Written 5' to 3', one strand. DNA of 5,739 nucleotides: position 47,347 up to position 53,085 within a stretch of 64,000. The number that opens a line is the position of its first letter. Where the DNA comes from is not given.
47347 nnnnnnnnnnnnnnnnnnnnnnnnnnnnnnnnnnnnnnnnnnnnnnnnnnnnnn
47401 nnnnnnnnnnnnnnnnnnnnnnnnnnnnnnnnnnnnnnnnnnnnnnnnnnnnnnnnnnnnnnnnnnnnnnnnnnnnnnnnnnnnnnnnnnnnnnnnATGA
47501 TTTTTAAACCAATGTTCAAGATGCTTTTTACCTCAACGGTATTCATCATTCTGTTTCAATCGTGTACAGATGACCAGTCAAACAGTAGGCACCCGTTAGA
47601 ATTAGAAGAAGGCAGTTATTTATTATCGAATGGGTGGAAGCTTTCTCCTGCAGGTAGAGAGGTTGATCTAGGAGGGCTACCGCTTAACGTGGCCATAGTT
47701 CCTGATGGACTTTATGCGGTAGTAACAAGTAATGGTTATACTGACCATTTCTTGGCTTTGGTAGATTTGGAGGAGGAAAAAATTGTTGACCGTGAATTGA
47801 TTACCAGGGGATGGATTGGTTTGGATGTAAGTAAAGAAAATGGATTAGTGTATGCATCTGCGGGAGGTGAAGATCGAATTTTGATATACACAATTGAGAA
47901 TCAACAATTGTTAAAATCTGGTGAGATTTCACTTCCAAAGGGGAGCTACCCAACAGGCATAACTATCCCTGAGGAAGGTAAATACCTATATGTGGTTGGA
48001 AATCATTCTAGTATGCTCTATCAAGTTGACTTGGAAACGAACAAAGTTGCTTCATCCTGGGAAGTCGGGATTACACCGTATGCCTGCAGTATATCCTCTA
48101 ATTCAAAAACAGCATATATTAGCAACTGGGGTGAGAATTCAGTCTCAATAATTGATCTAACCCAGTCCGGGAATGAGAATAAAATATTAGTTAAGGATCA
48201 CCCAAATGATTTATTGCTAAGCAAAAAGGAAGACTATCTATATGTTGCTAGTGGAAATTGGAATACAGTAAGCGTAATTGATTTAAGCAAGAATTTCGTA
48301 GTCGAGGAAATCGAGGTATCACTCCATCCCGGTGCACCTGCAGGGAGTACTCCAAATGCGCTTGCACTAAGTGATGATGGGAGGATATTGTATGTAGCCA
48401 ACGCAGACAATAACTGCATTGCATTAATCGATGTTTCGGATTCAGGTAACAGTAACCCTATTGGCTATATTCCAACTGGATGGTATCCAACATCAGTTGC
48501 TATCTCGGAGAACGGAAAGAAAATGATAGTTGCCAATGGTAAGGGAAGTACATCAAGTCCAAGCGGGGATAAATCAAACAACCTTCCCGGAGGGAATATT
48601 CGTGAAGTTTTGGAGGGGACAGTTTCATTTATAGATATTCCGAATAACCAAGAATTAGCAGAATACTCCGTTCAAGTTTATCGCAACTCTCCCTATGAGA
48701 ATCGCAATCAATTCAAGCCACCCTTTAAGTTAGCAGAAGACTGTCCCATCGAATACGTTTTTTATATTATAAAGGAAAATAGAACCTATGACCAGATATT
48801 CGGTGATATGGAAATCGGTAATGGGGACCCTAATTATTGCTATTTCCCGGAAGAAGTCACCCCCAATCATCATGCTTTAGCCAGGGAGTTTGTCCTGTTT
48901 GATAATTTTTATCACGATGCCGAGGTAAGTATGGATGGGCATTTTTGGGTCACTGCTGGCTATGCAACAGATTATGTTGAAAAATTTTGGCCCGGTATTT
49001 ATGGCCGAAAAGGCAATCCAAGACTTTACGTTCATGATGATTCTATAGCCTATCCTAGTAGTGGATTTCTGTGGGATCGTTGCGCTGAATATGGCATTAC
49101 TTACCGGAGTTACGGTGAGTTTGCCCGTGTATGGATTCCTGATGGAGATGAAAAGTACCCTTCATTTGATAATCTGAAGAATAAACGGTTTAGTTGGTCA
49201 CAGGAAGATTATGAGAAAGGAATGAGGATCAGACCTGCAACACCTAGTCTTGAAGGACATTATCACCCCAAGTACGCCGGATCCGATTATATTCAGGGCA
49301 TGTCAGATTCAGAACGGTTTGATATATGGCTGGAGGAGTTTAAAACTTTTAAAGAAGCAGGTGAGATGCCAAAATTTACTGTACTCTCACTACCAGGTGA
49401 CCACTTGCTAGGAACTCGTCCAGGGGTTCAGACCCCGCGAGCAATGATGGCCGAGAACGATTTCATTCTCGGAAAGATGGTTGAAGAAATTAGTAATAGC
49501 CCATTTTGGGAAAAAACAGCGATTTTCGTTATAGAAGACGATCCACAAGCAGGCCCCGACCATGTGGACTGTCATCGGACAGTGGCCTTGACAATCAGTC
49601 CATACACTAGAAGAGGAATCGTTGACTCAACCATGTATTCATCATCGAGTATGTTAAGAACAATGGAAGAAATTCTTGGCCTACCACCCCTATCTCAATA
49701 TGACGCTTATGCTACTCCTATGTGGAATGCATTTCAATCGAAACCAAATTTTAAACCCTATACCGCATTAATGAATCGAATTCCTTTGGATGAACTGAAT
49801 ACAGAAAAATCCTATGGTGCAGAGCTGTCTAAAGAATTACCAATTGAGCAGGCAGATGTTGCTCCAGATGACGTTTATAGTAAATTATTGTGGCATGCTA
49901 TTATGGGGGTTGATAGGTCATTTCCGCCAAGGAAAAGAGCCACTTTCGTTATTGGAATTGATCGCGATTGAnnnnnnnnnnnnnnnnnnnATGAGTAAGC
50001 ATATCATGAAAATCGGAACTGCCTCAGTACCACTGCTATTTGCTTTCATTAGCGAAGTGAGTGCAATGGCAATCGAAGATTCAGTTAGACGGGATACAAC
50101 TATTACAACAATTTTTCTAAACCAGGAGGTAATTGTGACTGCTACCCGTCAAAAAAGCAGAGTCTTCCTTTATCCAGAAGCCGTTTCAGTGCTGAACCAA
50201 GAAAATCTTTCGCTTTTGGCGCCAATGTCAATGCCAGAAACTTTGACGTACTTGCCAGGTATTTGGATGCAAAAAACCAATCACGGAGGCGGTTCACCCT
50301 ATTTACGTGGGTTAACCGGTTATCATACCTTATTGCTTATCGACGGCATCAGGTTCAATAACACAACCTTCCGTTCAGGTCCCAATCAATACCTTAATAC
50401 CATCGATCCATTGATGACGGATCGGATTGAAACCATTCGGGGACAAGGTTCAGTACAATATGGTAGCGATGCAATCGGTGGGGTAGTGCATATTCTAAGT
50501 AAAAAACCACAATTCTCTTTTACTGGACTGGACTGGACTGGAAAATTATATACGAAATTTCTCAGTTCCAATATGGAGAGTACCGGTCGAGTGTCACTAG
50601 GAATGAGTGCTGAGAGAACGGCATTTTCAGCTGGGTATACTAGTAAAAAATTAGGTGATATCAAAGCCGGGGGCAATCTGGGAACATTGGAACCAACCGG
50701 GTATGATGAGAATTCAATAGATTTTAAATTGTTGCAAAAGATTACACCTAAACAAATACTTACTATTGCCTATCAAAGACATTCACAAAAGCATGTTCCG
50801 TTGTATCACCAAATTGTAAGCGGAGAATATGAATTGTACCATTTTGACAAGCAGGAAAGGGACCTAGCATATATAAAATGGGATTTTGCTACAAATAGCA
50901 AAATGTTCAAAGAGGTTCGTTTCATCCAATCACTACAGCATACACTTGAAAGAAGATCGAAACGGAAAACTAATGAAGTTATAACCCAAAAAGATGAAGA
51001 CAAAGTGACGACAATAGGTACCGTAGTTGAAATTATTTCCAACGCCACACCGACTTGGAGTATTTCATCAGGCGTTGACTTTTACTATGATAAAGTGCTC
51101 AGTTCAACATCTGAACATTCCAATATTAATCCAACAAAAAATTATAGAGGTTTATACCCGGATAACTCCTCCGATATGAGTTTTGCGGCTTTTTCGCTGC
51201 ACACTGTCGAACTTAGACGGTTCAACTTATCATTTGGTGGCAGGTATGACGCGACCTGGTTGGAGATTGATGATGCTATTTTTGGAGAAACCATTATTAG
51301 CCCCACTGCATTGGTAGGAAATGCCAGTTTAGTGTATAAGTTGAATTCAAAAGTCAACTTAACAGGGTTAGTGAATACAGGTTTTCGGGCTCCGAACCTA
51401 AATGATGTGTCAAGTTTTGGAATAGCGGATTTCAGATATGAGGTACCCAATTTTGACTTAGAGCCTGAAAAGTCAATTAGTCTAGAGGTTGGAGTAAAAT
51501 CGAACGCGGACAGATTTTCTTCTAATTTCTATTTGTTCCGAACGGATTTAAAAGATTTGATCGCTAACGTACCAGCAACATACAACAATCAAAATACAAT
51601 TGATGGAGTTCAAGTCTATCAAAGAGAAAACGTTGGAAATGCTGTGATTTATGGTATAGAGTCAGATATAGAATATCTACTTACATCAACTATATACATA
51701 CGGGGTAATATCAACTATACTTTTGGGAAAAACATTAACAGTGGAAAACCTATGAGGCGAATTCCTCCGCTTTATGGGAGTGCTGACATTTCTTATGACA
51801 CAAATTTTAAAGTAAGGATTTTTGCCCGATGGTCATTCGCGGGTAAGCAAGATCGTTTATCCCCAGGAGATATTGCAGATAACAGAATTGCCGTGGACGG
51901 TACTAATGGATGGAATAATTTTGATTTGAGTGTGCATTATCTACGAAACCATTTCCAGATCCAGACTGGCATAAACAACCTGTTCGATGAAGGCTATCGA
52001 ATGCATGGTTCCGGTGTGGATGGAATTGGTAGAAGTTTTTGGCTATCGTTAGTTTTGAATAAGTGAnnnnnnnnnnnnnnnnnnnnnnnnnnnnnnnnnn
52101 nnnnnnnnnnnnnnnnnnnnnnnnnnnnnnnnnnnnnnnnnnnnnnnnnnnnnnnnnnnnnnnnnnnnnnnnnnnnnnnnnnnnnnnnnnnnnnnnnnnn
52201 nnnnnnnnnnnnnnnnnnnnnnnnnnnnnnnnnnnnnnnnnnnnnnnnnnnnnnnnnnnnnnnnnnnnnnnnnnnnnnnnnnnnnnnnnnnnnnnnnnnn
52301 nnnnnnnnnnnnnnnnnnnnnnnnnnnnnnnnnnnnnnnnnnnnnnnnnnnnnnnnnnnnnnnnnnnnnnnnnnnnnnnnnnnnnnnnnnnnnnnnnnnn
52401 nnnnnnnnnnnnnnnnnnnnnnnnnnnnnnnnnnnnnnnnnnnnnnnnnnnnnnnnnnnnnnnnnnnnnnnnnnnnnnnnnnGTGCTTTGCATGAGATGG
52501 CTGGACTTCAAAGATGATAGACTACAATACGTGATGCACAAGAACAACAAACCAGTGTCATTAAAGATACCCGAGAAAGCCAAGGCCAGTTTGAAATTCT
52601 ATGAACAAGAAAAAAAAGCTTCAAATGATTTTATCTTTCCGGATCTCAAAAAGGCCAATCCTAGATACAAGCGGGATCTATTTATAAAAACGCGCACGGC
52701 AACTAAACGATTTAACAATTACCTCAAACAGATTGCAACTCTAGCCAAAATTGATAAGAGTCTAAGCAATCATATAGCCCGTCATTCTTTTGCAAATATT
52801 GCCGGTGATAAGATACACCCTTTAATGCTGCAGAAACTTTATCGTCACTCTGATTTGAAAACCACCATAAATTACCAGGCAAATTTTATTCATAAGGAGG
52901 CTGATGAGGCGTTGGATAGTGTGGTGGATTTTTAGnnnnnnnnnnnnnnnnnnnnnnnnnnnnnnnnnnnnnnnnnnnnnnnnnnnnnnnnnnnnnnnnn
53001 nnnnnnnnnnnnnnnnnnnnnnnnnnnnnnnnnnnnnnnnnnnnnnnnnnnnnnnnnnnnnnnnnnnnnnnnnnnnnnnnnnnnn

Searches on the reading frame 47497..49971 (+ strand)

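Call 74: search_protein_families(library=pfam, proteins=[window:47497-49971:+], max_evalue=0.00001)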
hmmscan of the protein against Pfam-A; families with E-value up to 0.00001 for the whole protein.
window:47497-49971:+ (824 aa): 3 families
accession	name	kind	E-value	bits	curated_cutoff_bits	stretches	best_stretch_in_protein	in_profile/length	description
PF10282.15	Lactonase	-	5.5e-19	69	21.7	1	240-350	197-312/344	Lactonase, 7-bladed beta-propeller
PF04185.19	Phosphoesterase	-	2.8e-16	60.1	23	1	449-730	101-356/356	Phosphoesterase family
PF25174.1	Beta-prop_THOC3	-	2e-07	30.8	305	0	111-322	54-248/272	THOC3 beta-propeller domain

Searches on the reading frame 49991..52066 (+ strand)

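Call 74: search_protein_families(library=pfam, proteins=[window:49991-52066:+], max_evalue=0.00001)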
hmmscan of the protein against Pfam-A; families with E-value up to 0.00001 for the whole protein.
window:49991-52066:+ (691 aa): 2 families
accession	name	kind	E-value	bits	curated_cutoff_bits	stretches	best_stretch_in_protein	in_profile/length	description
PF00593.30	TonB_dep_Rec_b-barrel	-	4.7e-37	129.3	27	1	355-664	126-436/436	TonB dependent receptor-like, beta-barrel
PF07715.20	Plug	-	2.8e-21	76.5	23.9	1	62-165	6-107/107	TonB-dependent Receptor Plug Domain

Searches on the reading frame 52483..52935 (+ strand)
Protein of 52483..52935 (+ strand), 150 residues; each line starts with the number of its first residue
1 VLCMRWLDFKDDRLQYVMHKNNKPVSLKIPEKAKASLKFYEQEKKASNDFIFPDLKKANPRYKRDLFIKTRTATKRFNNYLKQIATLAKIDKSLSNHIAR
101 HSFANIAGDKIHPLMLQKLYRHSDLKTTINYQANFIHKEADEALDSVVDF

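Call 74: search_protein_families(library=pfam, proteins=[window:52483-52935:+], max_evalue=0.00001)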
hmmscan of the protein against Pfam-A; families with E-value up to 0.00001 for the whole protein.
window:52483-52935:+ (150 aa): 1 family
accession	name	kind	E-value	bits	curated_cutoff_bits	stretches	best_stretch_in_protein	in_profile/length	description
PF00589.27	Phage_integrase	-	1.6e-10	41.5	27.1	1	7-134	49-168/172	Phage integrase family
